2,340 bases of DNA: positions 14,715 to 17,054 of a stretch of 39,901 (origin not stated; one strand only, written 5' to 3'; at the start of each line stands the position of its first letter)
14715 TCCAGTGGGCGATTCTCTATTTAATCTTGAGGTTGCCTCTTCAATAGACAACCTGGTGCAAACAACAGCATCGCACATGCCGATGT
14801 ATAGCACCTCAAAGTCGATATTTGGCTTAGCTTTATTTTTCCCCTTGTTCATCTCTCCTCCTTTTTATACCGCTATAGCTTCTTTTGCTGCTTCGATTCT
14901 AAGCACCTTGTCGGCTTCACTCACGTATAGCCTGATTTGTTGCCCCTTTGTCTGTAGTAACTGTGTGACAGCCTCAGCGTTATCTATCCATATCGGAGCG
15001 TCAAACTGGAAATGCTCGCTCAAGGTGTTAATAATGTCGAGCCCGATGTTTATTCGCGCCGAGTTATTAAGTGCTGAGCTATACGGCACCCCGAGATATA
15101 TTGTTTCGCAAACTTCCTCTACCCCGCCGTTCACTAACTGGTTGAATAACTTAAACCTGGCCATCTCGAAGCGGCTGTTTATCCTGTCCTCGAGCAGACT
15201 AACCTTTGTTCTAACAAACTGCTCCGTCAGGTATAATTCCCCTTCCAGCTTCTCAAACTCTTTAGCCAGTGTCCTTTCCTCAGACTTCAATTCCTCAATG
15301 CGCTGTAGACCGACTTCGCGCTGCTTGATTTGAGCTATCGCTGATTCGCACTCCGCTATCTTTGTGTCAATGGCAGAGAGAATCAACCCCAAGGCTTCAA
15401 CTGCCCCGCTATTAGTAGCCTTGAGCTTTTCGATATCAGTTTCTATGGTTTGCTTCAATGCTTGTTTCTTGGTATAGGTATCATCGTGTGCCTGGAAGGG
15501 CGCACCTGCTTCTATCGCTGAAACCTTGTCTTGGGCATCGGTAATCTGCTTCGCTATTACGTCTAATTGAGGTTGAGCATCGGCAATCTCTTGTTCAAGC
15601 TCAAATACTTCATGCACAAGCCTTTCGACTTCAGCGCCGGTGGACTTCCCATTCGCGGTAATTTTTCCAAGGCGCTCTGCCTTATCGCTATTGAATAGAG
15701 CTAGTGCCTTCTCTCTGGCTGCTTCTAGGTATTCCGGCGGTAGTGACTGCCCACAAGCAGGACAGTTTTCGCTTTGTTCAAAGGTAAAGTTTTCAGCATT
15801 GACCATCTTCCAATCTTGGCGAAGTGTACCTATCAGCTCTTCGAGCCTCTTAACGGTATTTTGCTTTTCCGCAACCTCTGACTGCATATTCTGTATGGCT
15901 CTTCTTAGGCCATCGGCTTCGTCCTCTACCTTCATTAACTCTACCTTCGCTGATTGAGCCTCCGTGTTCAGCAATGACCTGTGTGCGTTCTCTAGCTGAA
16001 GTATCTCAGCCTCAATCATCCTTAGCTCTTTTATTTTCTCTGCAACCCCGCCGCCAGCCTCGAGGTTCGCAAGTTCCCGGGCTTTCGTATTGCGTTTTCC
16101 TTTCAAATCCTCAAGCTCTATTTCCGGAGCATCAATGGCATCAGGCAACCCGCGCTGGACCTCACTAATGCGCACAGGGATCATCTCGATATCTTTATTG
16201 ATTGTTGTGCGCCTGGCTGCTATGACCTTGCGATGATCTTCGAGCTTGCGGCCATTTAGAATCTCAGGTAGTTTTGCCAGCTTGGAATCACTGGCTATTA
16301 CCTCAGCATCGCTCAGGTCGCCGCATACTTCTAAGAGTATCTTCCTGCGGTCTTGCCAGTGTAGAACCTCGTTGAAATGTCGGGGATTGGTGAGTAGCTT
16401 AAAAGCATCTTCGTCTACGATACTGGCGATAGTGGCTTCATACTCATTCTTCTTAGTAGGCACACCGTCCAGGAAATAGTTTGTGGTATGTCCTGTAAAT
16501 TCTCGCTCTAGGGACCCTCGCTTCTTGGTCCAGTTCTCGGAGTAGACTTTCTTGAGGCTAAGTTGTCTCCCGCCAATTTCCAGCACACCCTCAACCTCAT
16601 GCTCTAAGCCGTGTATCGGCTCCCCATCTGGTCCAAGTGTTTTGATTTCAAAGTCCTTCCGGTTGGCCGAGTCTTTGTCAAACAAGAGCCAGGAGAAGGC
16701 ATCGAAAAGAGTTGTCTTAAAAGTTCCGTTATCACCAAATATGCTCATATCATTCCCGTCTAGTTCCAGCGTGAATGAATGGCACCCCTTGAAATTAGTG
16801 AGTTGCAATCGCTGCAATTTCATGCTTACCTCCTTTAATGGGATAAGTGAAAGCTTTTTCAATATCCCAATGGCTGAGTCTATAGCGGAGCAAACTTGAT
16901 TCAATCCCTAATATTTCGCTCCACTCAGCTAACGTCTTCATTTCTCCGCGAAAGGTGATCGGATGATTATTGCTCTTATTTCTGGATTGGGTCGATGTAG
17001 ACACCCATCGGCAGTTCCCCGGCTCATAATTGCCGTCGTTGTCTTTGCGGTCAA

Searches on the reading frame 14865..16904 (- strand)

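Call 9: search_protein_families(library=phrogs, proteins=[window:14865-16904:-], max_evalue=0.001)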
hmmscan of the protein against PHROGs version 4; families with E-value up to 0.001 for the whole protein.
window:14865-16904:- (679 aa): 8 families
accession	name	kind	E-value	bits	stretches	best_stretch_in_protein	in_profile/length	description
phrog_77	-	DNA, RNA and nucleotide metabolism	1.2e-73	250.1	1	27-655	295-919/967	SbcC-like subunit of palindrome specific endonuclease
phrog_10445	-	unknown function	6.9e-70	236.6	1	27-305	2-276/296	-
phrog_21084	-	other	1.7e-68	232.2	1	295-672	18-395/396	recombinase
phrog_20188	-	DNA, RNA and nucleotide metabolism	7.5e-63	213.5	1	396-672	2-278/279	endonuclease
phrog_25363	-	unknown function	4e-24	85.6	1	27-97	4-75/77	-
phrog_1499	-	unknown function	1.4e-21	78.3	2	27-386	2-246/427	-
phrog_8323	-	unknown function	1.1e-06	28.5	1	16-79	37-99/623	-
phrog_4747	-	unknown function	2.2e-06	28.1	1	28-85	1-59/610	-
